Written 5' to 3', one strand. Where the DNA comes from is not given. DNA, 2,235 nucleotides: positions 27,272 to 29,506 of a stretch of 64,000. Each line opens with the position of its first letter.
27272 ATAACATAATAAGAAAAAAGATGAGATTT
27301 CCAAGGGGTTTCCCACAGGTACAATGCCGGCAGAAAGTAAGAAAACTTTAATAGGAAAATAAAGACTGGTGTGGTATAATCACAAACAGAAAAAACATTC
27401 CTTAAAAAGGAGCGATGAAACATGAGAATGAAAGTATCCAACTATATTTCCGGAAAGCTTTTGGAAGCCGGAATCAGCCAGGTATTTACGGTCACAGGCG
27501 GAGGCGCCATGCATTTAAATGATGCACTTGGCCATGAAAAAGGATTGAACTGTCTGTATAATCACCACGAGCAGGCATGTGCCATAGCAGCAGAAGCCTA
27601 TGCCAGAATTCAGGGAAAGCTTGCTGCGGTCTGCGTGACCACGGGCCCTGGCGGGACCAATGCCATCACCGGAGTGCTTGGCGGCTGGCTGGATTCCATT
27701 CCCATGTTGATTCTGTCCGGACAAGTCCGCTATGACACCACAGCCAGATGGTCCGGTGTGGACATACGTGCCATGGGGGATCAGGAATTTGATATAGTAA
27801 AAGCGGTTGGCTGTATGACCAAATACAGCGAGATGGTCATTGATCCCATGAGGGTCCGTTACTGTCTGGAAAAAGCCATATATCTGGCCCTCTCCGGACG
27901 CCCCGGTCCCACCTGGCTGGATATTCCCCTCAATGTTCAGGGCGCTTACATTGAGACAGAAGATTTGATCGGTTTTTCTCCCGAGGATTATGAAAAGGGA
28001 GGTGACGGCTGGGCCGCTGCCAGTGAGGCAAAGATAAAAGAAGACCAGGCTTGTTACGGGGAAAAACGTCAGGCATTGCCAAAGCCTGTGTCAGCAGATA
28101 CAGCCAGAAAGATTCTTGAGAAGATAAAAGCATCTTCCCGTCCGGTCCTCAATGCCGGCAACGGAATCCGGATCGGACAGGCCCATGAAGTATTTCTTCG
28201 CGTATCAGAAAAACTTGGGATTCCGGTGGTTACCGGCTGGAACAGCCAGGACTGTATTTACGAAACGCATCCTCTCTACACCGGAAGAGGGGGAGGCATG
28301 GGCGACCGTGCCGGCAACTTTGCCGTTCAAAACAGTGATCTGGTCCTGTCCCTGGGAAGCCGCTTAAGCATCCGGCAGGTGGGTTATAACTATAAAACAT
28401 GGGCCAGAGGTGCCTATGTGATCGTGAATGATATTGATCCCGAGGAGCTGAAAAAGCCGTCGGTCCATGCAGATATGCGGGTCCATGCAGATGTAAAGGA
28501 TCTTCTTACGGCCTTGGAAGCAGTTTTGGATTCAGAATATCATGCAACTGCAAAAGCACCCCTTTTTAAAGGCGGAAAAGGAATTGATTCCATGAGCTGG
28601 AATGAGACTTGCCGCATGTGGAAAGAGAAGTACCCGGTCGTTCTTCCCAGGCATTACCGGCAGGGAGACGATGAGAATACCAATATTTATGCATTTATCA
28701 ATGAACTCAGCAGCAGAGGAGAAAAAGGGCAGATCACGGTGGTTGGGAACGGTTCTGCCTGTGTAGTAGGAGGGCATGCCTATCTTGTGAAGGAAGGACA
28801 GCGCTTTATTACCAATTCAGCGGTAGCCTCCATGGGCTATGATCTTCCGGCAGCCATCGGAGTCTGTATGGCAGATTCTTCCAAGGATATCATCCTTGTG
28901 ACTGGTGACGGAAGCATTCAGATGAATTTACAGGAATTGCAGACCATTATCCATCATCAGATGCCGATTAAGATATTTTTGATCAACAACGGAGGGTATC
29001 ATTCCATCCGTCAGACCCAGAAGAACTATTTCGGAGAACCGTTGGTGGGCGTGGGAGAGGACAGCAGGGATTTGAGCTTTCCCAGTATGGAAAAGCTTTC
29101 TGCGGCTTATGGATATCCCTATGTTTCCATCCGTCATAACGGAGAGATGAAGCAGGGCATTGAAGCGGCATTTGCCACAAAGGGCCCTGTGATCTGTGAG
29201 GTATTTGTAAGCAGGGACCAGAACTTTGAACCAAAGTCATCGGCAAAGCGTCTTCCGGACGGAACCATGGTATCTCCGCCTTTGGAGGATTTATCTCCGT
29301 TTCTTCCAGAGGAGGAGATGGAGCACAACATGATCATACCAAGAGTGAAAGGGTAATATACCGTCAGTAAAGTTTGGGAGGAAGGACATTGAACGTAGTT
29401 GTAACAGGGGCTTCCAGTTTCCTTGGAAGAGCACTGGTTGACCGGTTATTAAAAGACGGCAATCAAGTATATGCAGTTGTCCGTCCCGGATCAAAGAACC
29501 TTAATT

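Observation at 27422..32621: ThDP enzyme, SDR, NDP-hexose C-methyltransferase-type and secondary-ADH-like genes head a wall-polysaccharide operon: candidate branched-chain sugar pathway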

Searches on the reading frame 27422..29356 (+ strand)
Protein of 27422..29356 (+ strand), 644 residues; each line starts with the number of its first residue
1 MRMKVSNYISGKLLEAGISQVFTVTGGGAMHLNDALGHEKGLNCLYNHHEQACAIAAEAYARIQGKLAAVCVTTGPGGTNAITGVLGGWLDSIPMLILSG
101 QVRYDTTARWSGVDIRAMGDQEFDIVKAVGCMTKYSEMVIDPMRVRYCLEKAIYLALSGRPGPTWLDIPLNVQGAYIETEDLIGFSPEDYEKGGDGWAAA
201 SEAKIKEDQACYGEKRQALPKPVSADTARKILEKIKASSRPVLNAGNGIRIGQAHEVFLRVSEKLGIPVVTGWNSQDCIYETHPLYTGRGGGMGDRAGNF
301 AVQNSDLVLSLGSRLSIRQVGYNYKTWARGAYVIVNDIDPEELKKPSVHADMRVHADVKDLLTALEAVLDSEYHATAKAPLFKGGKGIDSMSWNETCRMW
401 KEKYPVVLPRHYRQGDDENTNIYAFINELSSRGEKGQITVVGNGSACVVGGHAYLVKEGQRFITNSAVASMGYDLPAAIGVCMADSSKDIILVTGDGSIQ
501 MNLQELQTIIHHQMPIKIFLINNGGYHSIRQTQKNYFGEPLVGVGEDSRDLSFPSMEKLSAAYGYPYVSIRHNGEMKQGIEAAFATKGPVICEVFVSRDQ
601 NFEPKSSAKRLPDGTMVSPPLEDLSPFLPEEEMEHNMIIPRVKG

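Call 3: search_protein_families(library=pfam, proteins=[window:27422-29356:+])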
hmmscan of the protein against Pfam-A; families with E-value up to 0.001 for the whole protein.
window:27422-29356:+ (644 aa): 3 families
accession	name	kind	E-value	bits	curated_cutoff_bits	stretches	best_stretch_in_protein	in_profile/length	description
PF02775.26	TPP_enzyme_C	-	3.3e-33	115.1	21.9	1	444-594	3-151/151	Thiamine pyrophosphate enzyme, C-terminal TPP binding domain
PF02776.23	TPP_enzyme_N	-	7.3e-31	106.8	26.8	1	3-116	1-107/119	Thiamine pyrophosphate enzyme, N-terminal TPP binding domain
PF00205.28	TPP_enzyme_M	-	5.5e-30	104.3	30.4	1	229-365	2-137/137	Thiamine pyrophosphate enzyme, central domain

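Call 4: search_protein_families(library=ncbifam, proteins=[window:27422-29356:+])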
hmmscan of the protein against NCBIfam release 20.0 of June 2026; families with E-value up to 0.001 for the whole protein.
window:27422-29356:+ (644 aa): 54 families (the best 25 are shown)
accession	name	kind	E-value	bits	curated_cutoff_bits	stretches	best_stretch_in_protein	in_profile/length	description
TIGR00118.1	acolac_lg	equivalog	2.1e-92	310.4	538.35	1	5-604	3-542/557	biosynthetic-type acetolactate synthase large subunit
NF006524.0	PRK08978.1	equivalog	5.3e-87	292.3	738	2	224-604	182-532/548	acetolactate synthase 2 catalytic subunit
NF004710.0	PRK06048.1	equivalog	3.7e-83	279.9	976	2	228-605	197-546/561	acetolactate synthase large subunit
NF005860.0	PRK07789.1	equivalog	4.2e-81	273.1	881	2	227-608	223-590/615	acetolactate synthase large subunit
NF005651.0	PRK07418.1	subfamily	9e-81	271.9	942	1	12-605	28-568/617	acetolactate synthase large subunit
NF005058.0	PRK06466.1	equivalog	6.7e-79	265.9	951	2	228-602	196-553/574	acetolactate synthase 3 large subunit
NF005228.0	PRK06725.1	equivalog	3.4e-77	260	991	2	213-604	193-553/571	acetolactate synthase large subunit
NF004919.0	PRK06276.1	equivalog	2.2e-76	257.5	866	1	7-601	5-543/582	acetolactate synthase large subunit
NF005584.0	PRK07282.1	equivalog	2.3e-76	257.5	970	2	228-605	200-549/566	acetolactate synthase large subunit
NF006016.1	PRK08155.1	equivalog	4e-75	253.3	870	2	218-604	181-540/554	acetolactate synthase large subunit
NF005824.0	PRK07710.1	equivalog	8.9e-75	252.1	976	2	228-604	206-556/573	acetolactate synthase large subunit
NF006319.0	PRK08527.1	equivalog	8e-70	235.8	905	2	228-604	194-546/565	acetolactate synthase large subunit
NF006525.0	PRK08979.1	equivalog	2.1e-69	234.4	1084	2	229-590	197-538/572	acetolactate synthase 3 large subunit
NF006581.0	PRK09107.1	equivalog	1.2e-66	225.3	974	2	225-604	199-561/595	acetolactate synthase 3 large subunit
NF005936.0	PRK07979.1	equivalog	9.7e-66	222.3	1080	2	229-585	197-533/574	acetolactate synthase 3 large subunit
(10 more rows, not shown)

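Call 6: search_solved_structures(query=window:27422-29356:+, max_evalue=1e-20)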
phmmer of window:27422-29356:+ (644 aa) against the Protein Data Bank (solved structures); distinct sequences matched with E-value up to 1e-20: 70 (the best 60 are shown).
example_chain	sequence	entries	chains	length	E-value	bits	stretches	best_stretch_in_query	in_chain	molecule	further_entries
8rph_A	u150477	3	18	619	2.7e-118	399.4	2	225-638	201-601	Thiamine pyrophosphate-binding protein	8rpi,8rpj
5ahk_A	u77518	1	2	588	6.7e-62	213.1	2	229-605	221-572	ACETOLACTATE SYNTHASE II, LARGE SUBUNIT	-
7tzz_A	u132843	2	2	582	4.4e-57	197.2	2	218-602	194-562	Acetolactate synthase, chloroplastic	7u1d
3e9y_A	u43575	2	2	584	6.9e-57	196.6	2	218-602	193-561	Acetolactate synthase, chloroplastic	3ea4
7u25_A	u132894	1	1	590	9.3e-57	196.1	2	218-603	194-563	Acetolactate synthase, chloroplastic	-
7stq_A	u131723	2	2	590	1.2e-56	195.8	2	218-602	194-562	Acetolactate synthase, chloroplastic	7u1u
6u9h_A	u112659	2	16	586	1.6e-56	195.4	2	218-602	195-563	Acetolactate synthase, chloroplastic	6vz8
1ybh_A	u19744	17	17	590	1.6e-56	195.4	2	218-602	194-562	Acetolactate synthase, chloroplast | Acetolactate synthase | Acetolactate synthase, chloroplastic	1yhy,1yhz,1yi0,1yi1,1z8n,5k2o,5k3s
8et5_A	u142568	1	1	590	1.7e-56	195.2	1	13-602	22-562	Acetolactate synthase, chloroplastic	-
6lpi_A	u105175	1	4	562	1.8e-51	178.7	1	221-604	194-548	Acetolactate synthase isozyme 1 large subunit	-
8xod_A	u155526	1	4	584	4e-49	170.9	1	15-177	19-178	BbmA-G484F complex with CBOA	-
8x3x_A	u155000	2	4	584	4.6e-49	170.7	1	15-177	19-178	BbmA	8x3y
6dek_A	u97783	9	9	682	1.4e-44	155.9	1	230-607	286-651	Acetolactate synthase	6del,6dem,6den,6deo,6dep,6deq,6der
1jsc_A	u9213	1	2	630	3.6e-44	154.5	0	229-599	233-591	ACETOHYDROXY-ACID SYNTHASE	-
6u9d_A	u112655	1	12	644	4e-44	154.4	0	229-599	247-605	Acetolactate synthase catalytic subunit, mitochondrial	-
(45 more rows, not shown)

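Call 17: find_homologous_proteins(query=window:27422-29356:+, max_evalue=1e-30)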
Query window:27422-29356:+ (644 aa): 8000 proteins with E <= 1e-30 among 8000 candidates; the best 120 are listed.
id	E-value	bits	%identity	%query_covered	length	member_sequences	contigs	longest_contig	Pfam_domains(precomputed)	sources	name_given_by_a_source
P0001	0.0e+0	1370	91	100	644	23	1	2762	PF02775.27,PF02776.24,PF00205.29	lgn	-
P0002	0.0e+0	1285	86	100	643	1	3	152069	PF02775.27,PF02776.24,PF00205.29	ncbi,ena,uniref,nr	ncbi:thiamine pyrophosphate-binding protein [Clostridium sp. HBUAS56010]|uniref:thiamine pyrophospha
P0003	0.0e+0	1282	86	100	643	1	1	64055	PF02775.27,PF02776.24,PF00205.29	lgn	-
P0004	0.0e+0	1273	83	100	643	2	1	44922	PF02775.27,PF02776.24,PF00205.29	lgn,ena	-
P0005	0.0e+0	1272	83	100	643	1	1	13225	PF02775.27,PF02776.24,PF00205.29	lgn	-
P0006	0.0e+0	1268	84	100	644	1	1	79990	PF02775.27,PF02776.24,PF00205.29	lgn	-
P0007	0.0e+0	1268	84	100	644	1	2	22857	PF02775.27,PF02776.24,PF00205.29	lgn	-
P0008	0.0e+0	1265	83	100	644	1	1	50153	PF02775.27,PF02776.24,PF00205.29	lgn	-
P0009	0.0e+0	1265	83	100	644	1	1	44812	PF02775.27,PF02776.24,PF00205.29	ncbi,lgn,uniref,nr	ncbi:thiamine pyrophosphate-binding protein [Lacrimispora sp.]|uniref:thiamine pyrophosphate-binding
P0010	0.0e+0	1265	83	100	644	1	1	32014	PF02775.27,PF02776.24,PF00205.29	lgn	-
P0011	0.0e+0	1264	83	100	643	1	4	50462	PF02775.27,PF02776.24,PF00205.29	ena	-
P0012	0.0e+0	1264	84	100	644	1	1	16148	PF02775.27,PF02776.24,PF00205.29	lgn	-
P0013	0.0e+0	1264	83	100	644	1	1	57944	PF02775.27,PF02776.24,PF00205.29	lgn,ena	-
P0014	0.0e+0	1264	83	100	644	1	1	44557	PF02775.27,PF02776.24,PF00205.29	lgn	-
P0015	0.0e+0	1263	83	100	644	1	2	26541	PF02775.27,PF02776.24,PF00205.29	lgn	-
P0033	0.0e+0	1260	83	100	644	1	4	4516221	PF02775.27,PF02776.24,PF00205.29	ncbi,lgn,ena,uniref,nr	ncbi:thiamine pyrophosphate-binding protein [Lacrimispora xylanolytica]|uniref:Thiamine pyrophosphat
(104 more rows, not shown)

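Call 22: find_encoding_contigs(protein=P0033, flank=10000, max_places=2)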
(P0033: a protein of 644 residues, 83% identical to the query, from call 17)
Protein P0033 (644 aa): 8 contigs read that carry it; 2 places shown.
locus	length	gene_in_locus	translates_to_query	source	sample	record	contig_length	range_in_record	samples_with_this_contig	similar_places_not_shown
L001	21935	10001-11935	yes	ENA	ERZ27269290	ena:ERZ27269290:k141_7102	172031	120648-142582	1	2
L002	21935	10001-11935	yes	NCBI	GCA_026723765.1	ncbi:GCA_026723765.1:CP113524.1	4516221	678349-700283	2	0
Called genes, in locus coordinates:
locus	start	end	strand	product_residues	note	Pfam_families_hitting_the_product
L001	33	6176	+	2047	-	PF19127:Choline_bind_3 (faint), PF07523:Big_3 (faint), PF02057:Glyco_hydro_59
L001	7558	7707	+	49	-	-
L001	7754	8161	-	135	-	-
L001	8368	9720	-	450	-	PF01473:Choline_bind_1 (weak), PF19127:Choline_bind_3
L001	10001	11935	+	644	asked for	PF02776:TPP_enzyme_N, PF00205:TPP_enzyme_M, PF02775:TPP_enzyme_C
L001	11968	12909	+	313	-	PF01073:3Beta_HSD (weak), PF01370:Epimerase, PF05368:NmrA (weak), PF13460:NAD_binding_10 (weak), PF16363:GDP_Man_Dehyd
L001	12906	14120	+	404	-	PF13489:Methyltransf_23, PF07021:MetW (weak), PF13847:Methyltransf_31 (weak), PF08484:Methyltransf_14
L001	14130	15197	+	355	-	PF08240:ADH_N, PF00107:ADH_zinc_N, PF13602:ADH_zinc_N_2 (weak)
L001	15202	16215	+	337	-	PF00535:Glycos_transf_2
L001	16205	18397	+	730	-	PF13506:Glyco_transf_21 (faint), PF00535:Glycos_transf_2, PF10111:Glyco_tranf_2_2, PF13641:Glyco_tranf_2_3, PF13632:Glyco_trans_2_3 (faint), PF00535:Glycos_transf_2, PF10111:Glyco_tranf_2_2 (weak), PF13641:Glyco_tranf_2_3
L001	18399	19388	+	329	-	PF00535:Glycos_transf_2, PF10111:Glyco_tranf_2_2, PF13641:Glyco_tranf_2_3, PF13632:Glyco_trans_2_3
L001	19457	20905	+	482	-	PF13727:CoA_binding_3, PF02397:Bac_transf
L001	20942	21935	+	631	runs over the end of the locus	PF03816:LytR_cpsA_psr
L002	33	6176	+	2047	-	PF19127:Choline_bind_3 (faint), PF07523:Big_3 (faint), PF02057:Glyco_hydro_59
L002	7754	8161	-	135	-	-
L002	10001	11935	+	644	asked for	PF02776:TPP_enzyme_N, PF00205:TPP_enzyme_M, PF02775:TPP_enzyme_C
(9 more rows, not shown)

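Call 23: find_encoding_contigs(protein=window:27422-29356:+, flank=10000, max_places=3)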
Protein window:27422-29356:+ (644 aa): no gene with exactly this product is on record in the collection.

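Call 25: find_related_loci(query=window:27422-29356:+, collection=genome_contigs, flank=10000)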
Query window:27422-29356:+ (644 aa) in genome_contigs; peptide patterns used: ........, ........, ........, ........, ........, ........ (x = any residue, [..] = any of these).
599 stretches matched a pattern (row limit reached: there are more); 593 encode a relative of the query (tblastn E <= 1e-3); the best 80 are kept; 80 distinct loci.
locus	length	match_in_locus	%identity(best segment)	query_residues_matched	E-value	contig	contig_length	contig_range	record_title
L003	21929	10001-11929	90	1-643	0e+0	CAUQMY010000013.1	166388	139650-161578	MAG TPA_asm: uncultured bacterium isolate ERR9968953_bin.10_MetaWRAP_v1.3_MAG genome assembly, contig: ERZ21615710.60, w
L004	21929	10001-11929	86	1-643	0e+0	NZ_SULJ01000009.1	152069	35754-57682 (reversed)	Clostridium sp. HBUAS56010 Scaffold9, whole genome shotgun sequence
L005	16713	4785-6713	83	1-643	0e+0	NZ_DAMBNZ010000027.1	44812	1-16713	MAG: Lacrimispora sp. isolate CTOTU49096 NODE_164_length_44812_cov_8.935518, whole genome shotgun sequence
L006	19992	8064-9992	82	1-643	0e+0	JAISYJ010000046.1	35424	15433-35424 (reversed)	MAG: Hungatella sp. isolate Nc350_bin24 k119_378609, whole genome shotgun sequence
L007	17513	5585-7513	81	1-643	0e+0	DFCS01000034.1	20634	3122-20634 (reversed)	MAG TPA_asm: Hungatella sp. UBA3048 UBA3048_contig_1928, whole genome shotgun sequence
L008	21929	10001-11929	81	1-643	0e+0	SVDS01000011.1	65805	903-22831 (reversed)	MAG: Paenibacillaceae bacterium isolate SIG286 NODE_591_length_65805_cov_6.402081, whole genome shotgun sequence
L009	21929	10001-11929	81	1-643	0e+0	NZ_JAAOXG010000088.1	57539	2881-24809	Lacrimispora defluvii strain PI-S10-B5A B5A_00188, whole genome shotgun sequence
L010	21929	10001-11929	80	1-643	0e+0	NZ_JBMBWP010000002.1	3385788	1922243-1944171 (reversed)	Lacrimispora sp. AGF001 contig_1, whole genome shotgun sequence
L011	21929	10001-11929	80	1-643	0e+0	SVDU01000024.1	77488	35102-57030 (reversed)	MAG: Paenibacillaceae bacterium isolate SIG288 NODE_460_length_77488_cov_10.119570, whole genome shotgun sequence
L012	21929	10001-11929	80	1-643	0e+0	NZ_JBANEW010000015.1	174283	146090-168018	Lacrimispora sp. 38-1 contig00013, whole genome shotgun sequence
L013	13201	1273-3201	80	1-643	0e+0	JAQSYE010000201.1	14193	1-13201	MAG: Lacrimispora sp. isolate L_E1_T20_A_bin.77 scaffold_17256, whole genome shotgun sequence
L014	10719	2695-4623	81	1-643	0e+0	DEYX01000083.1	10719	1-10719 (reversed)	MAG TPA_asm: Hungatella sp. UBA3147 UBA3147_contig_1544, whole genome shotgun sequence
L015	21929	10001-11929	80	1-643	0e+0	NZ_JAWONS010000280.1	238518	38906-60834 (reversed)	Clostridium boliviensis strain E-1 contig00008, whole genome shotgun sequence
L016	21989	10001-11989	77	1-643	0e+0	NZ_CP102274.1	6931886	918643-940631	Hungatella hathewayi strain DSM 13479 chromosome, complete genome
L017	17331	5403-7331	78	1-643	0e+0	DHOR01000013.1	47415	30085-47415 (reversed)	MAG TPA_asm: Hungatella sp. UBA5385 UBA5385_contig_3452, whole genome shotgun sequence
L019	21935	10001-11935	76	1-644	0e+0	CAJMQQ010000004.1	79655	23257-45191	TPA_asm: uncultured bacterium isolate ERR2013609-bin.13 genome assembly, contig: NODE_342_length_79655_cov_4.480804, who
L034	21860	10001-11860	73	1-643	0e+0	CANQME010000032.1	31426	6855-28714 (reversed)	MAG: uncultured Lachnospiraceae bacterium isolate Lapin-014__bin3 genome assembly, contig: Lapin-014__NODE_1066_length_3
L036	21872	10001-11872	74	1-643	0e+0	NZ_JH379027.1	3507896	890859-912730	Hungatella hathewayi WAL-18680 supercont1.1, whole genome shotgun sequence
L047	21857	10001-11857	72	1-642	0e+0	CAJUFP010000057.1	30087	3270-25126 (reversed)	MAG TPA_asm: uncultured Hungatella sp. isolate MGBC128920 genome assembly, contig: MGBC128920.57, whole genome shotgun s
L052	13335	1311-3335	69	1-644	0e+0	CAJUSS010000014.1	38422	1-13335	MAG TPA_asm: uncultured Lachnospiraceae bacterium isolate MGBC165049 genome assembly, contig: MGBC165049.14, whole genom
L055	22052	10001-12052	68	1-643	0e+0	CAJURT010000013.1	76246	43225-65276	MAG TPA_asm: uncultured Lachnospiraceae bacterium isolate MGBC164417 genome assembly, contig: MGBC164417.13, whole genom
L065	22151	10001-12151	66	1-641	0e+0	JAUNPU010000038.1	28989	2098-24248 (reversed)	MAG: Eubacteriales bacterium isolate S36M_St_44 NODE_886_length_28989_cov_48.956902, whole genome shotgun sequence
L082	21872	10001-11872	70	1-643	0e+0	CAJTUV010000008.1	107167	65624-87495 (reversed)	MAG TPA_asm: uncultured Hungatella sp. isolate MGBC108684 genome assembly, contig: MGBC108684.8, whole genome shotgun se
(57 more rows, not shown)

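Call 30: search_protein_families(library=pfam, proteins=[L016:14415-15425:+, L016:12083-12985:+, L036:11876-12913:+, L036:1503-3680:+, L036:3677-4603:+, L036:4287-5516:+, L036:5513-6484:+, L016:8974-9783:+])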
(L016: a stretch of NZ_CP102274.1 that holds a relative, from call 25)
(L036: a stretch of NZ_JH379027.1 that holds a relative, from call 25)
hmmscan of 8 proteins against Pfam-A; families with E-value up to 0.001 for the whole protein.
L016:14415-15425:+ (336 aa): 7 families
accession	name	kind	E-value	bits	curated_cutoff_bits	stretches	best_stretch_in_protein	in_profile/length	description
PF01370.27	Epimerase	-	6.9e-32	111.2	20.9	1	5-257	1-239/240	NAD dependent epimerase/dehydratase family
PF16363.11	GDP_Man_Dehyd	-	2.1e-14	54.2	27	2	7-126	2-137/332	GDP-mannose 4,6 dehydratase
PF13460.12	NAD_binding_10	-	2.8e-07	31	27.2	1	9-113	1-93/184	NAD(P)H-binding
PF07993.18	NAD_binding_4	-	1.1e-05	25.2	20.1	1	7-39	1-36/258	Male sterility protein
PF01073.25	3Beta_HSD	-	6.7e-05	22.5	22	1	6-114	1-112/280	3-beta hydroxysteroid dehydrogenase/isomerase family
PF04321.23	RmlD_sub_bind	-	0.00022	20.8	27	0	4-37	2-34/287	RmlD substrate binding domain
PF05368.20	NmrA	-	0.00028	21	27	1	3-36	3-37/298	NmrA-like family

L016:12083-12985:+ (300 aa): 2 families
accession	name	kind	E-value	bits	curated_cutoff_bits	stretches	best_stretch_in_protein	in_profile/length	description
PF01370.27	Epimerase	-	9.6e-30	104.2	20.9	1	3-229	1-240/240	NAD dependent epimerase/dehydratase family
PF16363.11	GDP_Man_Dehyd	-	1.4e-16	61.3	27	1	5-295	2-331/332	GDP-mannose 4,6 dehydratase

L036:11876-12913:+ (345 aa): 4 families
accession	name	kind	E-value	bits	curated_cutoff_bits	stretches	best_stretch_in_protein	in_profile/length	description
PF01370.27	Epimerase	-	2e-26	93.3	20.9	1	4-269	1-239/240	NAD dependent epimerase/dehydratase family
PF16363.11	GDP_Man_Dehyd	-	1.3e-14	54.8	27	1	6-337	2-332/332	GDP-mannose 4,6 dehydratase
PF05368.20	NmrA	-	2.2e-05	24.7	27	1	2-35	3-36/298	NmrA-like family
PF07993.18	NAD_binding_4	-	0.00018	21.2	20.1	1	6-43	1-41/258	Male sterility protein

L036:1503-3680:+ (725 aa): 5 families
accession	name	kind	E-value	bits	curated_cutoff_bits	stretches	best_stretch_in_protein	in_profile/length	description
PF07228.17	SpoIIE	-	2.2e-50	171.7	25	1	528-720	2-191/192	Stage II sporulation protein E (SpoIIE)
PF02743.24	dCache_1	-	4.3e-24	85.8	45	1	144-351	49-238/240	Cache domain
PF00672.30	HAMP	-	2e-11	44.4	25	1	411-459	3-51/53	HAMP domain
PF22673.2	MCP-like_PDC_1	-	1e-10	42.5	27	1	200-265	47-112/113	Methyl-accepting chemotaxis protein-like, first PDC sensor domain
PF17201.10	Cache_3-Cache_2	-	3.2e-06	27.1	27.7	1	242-361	165-291/299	Cache 3/Cache 2 fusion domain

L036:3677-4603:+ (308 aa): 1 family
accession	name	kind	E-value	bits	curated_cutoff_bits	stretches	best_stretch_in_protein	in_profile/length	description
PF09924.15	LPG_synthase_C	-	6.8e-30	104.6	27.5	1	24-300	4-297/298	Phosphatidylglycerol lysyltransferase, C-terminal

L036:4287-5516:+ (409 aa): 1 family
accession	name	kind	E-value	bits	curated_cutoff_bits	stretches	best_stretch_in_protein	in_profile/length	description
PF00892.27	EamA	-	3.3e-20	73.2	28.2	2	254-394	3-132/135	EamA-like transporter family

L036:5513-6484:+ (323 aa): 0 families

L016:8974-9783:+ (269 aa): 2 families
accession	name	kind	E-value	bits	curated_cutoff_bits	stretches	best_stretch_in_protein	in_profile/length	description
PF00589.27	Phage_integrase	-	2.8e-26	92.8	27.1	1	117-255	26-169/172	Phage integrase family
PF13495.12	Phage_int_SAM_4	-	4.3e-05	24.3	27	1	7-76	5-81/85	Phage integrase, N-terminal SAM-like domain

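Call 33: search_protein_representatives(protein=window:27422-29356:+)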
Query: 644 residues. Proteins with E-value up to 0.001 (for the whole library): 25867; up to 1e-10: 11675; up to 1e-30: 2480. The best 150 are listed.
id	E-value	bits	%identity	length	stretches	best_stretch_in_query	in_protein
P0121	1.3e-242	823.4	63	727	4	1-216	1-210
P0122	9.0e-210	714.9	54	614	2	219-638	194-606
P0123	1.3e-196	671.4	54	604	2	226-634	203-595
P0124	8.6e-189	645.6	53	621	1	1-635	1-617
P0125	6.8e-183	626.1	50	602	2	213-639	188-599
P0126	2.7e-180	617.5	51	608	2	215-637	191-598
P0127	8.7e-172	589.4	50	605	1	3-642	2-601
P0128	2.1e-168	578.2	47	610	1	3-641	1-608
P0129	1.0e-167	576.0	49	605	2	231-642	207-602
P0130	8.4e-166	569.6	50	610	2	228-634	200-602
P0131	2.0e-151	522.1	45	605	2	230-640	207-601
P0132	8.8e-151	520.0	46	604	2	218-641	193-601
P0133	9.9e-150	516.5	45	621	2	227-640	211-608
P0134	4.2e-148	511.2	44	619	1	2-637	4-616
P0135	5.3e-148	510.8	45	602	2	214-642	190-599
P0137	1.1e-143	496.6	45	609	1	13-640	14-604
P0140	4.9e-142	491.1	44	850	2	229-641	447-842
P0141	1.5e-140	486.2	45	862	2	226-642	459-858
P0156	1.6e-132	459.7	43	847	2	229-641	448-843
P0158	3.6e-132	458.5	43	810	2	225-641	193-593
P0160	8.8e-132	457.2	42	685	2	1-365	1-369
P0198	3.2e-120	419.0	42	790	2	228-637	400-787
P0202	1.2e-118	413.9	38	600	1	3-633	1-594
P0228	6.1e-113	395.0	43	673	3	1-193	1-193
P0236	2.8e-111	389.5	36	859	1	3-640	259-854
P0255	1.0e-106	374.4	37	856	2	231-639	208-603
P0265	3.1e-105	369.6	37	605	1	4-633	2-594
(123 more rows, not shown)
